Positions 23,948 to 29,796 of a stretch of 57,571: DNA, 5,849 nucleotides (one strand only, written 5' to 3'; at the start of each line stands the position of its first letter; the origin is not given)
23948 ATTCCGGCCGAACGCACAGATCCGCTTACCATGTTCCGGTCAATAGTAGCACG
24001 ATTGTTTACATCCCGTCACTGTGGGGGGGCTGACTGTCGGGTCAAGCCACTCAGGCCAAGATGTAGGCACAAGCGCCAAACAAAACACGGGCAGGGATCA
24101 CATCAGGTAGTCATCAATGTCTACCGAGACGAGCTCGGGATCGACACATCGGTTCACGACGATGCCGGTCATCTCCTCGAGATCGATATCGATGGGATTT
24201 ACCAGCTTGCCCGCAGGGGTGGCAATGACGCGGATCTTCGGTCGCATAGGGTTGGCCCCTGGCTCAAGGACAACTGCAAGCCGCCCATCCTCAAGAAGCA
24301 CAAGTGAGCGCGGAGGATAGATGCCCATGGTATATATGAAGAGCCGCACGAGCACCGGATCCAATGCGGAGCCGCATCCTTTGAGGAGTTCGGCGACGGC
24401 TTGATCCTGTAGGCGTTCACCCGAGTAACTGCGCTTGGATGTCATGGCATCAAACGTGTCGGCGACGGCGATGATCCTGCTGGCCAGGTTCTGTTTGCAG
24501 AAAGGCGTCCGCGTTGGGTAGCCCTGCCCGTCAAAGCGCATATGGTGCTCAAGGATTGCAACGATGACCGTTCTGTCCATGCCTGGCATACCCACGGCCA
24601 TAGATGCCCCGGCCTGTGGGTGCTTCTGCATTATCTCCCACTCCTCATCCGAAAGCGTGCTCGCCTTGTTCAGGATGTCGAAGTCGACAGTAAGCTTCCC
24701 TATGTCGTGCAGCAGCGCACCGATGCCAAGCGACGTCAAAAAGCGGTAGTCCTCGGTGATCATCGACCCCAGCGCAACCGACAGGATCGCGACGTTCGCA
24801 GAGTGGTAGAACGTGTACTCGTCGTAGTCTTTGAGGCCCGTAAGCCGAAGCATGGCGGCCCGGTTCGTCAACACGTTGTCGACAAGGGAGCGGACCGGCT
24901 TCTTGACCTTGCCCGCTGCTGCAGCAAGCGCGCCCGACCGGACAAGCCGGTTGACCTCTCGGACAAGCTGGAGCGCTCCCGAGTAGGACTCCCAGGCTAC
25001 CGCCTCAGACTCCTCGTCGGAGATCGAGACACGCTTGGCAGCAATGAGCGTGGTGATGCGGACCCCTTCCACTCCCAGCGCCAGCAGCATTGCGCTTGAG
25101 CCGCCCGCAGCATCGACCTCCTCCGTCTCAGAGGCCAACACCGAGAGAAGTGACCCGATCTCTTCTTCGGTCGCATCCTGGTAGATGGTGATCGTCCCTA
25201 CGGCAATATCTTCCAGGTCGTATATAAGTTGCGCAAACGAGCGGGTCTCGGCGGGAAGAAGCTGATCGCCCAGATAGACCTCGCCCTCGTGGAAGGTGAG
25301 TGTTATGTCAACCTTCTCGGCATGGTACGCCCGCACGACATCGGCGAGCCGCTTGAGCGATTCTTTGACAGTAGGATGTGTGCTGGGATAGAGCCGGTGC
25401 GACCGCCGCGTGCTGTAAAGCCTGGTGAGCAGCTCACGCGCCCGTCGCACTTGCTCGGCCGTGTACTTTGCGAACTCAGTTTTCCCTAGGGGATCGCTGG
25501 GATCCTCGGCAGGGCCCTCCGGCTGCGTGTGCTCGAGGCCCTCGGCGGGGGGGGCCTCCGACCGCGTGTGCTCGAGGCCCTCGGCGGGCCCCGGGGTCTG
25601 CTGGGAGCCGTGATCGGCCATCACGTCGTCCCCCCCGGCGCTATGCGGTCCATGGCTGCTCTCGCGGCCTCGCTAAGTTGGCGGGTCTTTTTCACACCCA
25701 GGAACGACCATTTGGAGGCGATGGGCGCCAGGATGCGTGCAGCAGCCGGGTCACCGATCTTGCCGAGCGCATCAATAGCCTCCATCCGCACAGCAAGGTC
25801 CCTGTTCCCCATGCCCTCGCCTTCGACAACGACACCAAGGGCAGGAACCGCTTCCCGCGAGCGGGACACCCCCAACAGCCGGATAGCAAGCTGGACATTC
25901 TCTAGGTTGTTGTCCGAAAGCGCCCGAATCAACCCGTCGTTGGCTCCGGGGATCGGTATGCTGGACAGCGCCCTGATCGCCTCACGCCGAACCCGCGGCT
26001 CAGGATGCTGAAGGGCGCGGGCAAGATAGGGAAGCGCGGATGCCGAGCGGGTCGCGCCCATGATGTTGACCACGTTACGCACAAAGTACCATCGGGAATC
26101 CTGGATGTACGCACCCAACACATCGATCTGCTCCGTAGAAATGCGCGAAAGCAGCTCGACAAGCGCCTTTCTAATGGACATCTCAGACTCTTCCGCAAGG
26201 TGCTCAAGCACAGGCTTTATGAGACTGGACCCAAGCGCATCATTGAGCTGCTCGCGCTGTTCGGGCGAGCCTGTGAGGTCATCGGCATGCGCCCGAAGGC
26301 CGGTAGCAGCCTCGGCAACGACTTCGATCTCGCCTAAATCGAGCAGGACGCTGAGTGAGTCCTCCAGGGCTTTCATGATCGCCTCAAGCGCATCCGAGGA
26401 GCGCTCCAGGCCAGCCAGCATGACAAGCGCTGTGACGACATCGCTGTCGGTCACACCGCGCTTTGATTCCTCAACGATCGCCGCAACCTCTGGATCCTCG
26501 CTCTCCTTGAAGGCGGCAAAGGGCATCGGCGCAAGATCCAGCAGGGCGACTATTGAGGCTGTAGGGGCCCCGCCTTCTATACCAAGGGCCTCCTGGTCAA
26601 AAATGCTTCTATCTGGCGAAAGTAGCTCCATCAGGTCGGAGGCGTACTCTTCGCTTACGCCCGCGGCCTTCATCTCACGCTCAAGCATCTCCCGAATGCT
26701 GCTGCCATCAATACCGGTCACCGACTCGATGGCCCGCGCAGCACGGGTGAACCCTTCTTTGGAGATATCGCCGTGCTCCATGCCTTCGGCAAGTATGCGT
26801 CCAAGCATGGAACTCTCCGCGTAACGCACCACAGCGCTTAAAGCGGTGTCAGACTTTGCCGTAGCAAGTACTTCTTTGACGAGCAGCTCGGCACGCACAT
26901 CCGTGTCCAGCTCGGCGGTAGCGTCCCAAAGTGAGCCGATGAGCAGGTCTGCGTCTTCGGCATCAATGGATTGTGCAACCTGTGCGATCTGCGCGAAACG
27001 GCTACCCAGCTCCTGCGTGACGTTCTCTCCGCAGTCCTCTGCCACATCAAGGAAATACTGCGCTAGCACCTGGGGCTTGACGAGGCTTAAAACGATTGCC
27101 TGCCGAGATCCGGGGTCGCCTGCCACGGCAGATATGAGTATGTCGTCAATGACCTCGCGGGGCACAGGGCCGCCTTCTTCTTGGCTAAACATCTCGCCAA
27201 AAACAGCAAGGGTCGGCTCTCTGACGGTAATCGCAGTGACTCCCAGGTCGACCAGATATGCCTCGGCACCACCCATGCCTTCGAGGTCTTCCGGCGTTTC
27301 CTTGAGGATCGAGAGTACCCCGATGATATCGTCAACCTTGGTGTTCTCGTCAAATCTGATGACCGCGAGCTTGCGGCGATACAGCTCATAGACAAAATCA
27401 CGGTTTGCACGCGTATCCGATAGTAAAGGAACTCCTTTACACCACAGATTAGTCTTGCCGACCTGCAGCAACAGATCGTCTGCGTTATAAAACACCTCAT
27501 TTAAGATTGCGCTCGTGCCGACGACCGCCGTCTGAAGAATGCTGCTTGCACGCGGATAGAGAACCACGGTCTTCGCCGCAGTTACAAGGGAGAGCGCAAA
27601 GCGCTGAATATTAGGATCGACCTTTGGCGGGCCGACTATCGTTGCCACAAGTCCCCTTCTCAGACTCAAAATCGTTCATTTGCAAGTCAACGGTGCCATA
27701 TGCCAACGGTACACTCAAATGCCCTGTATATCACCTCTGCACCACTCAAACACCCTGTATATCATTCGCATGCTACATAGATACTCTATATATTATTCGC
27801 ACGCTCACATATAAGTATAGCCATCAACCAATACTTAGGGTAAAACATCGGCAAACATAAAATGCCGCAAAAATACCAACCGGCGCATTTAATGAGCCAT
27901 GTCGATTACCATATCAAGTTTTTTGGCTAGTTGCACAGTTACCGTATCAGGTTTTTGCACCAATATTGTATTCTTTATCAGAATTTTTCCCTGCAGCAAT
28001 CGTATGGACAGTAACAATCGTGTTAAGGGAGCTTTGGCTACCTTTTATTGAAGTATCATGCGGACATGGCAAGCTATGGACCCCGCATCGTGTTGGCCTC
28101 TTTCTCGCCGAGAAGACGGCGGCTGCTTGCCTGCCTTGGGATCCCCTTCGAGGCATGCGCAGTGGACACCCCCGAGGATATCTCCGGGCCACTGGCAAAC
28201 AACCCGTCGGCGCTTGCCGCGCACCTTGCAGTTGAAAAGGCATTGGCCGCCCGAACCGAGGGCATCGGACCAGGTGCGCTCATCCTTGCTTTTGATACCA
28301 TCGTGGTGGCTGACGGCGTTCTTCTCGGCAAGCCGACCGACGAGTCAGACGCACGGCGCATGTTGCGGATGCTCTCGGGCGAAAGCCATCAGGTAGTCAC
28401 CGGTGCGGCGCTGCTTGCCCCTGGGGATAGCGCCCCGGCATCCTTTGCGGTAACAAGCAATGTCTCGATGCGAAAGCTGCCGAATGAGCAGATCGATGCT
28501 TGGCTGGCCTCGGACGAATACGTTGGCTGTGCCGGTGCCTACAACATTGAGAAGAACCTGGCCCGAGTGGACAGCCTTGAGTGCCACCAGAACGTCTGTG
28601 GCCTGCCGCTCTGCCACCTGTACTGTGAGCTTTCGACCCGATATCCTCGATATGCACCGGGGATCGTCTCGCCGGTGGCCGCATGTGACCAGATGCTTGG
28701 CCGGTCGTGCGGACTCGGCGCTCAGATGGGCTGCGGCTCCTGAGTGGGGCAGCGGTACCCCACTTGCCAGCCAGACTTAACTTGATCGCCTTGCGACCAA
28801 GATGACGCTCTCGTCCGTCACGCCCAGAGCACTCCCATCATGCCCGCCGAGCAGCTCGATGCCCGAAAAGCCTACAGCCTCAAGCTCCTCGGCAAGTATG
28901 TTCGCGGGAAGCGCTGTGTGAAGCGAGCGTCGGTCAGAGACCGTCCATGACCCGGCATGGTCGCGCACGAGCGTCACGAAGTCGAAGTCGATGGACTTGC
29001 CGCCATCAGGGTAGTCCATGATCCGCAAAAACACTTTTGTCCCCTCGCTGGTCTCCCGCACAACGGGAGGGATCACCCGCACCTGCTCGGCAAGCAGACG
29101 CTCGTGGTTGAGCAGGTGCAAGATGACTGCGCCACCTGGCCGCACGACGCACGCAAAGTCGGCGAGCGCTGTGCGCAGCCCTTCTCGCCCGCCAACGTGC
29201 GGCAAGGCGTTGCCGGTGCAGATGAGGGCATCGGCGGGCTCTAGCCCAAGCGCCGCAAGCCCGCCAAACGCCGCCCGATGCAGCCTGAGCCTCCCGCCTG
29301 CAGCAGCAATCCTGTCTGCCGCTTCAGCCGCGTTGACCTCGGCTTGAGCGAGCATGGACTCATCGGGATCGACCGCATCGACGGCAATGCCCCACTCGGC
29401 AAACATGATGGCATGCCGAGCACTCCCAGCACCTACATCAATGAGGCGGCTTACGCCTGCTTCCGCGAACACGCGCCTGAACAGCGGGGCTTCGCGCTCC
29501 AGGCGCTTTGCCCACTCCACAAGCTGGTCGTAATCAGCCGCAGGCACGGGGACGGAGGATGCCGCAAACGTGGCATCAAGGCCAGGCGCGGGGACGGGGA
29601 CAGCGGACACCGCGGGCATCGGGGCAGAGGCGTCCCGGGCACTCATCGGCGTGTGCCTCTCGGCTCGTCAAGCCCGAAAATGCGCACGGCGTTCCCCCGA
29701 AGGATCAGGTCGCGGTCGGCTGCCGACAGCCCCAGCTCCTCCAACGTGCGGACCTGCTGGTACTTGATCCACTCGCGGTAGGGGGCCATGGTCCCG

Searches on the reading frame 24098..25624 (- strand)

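Call 9: search_protein_families(library=pfam, proteins=[window:24098-25624:-], max_evalue=0.001)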
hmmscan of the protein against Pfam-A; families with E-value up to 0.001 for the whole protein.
window:24098-25624:- (508 aa): 2 families
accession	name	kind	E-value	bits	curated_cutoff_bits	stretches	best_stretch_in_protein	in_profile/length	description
PF13487.12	HD_5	-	1.2e-21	77.7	27.2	1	265-424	8-169/170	HD domain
PF01966.28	HD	-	7.7e-14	52.4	22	1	271-394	1-116/116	HD domain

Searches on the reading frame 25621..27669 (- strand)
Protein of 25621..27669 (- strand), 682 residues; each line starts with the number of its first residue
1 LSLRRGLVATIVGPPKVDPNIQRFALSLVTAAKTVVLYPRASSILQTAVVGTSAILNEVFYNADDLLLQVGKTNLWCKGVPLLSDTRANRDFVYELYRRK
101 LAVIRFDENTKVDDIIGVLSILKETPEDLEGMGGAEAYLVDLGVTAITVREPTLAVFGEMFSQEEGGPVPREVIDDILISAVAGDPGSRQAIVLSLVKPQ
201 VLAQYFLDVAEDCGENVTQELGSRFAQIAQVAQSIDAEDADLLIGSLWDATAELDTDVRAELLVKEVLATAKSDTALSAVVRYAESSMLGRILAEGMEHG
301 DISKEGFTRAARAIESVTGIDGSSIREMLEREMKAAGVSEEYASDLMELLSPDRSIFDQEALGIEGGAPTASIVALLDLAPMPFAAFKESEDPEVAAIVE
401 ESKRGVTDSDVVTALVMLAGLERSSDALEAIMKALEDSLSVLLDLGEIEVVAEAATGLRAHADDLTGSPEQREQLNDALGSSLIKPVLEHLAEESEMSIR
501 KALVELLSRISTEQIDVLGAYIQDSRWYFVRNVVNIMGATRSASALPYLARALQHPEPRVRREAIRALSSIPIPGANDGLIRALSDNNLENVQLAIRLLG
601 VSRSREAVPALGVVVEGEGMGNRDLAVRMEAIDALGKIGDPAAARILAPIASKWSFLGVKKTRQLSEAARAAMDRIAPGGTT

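Call 9: search_protein_families(library=pfam, proteins=[window:25621-27669:-], max_evalue=0.001)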
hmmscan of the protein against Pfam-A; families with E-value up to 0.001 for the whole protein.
window:25621-27669:- (682 aa): 4 families
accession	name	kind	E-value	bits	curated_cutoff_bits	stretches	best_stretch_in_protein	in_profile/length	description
PF13646.12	HEAT_2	-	4.9e-20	72.1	27.7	2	515-588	1-75/88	HEAT repeats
PF02985.28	HEAT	-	7.4e-08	32.4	23.5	0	546-571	2-27/31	HEAT repeat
PF03130.22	HEAT_PBS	-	3.1e-05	24.5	20.9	0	627-647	1-21/27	PBS lyase HEAT-like repeat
PF00514.29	Arm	-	0.00052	20.4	20.6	0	542-571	10-39/41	Armadillo/beta-catenin-like repeat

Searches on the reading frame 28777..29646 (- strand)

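Call 9: search_protein_families(library=pfam, proteins=[window:28777-29646:-], max_evalue=0.001)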
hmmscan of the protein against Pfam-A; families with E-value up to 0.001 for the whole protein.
window:28777-29646:- (289 aa): 3 families
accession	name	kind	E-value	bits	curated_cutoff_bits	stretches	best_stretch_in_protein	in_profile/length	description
PF13649.12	Methyltransf_25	-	3.9e-08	34.3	27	1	69-172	2-97/97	Methyltransferase domain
PF08241.18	Methyltransf_11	-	3.1e-06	28.2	21.2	1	69-176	1-95/95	Methyltransferase domain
PF08242.18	Methyltransf_12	-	0.00016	22.7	30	1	69-173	1-97/98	Methyltransferase domain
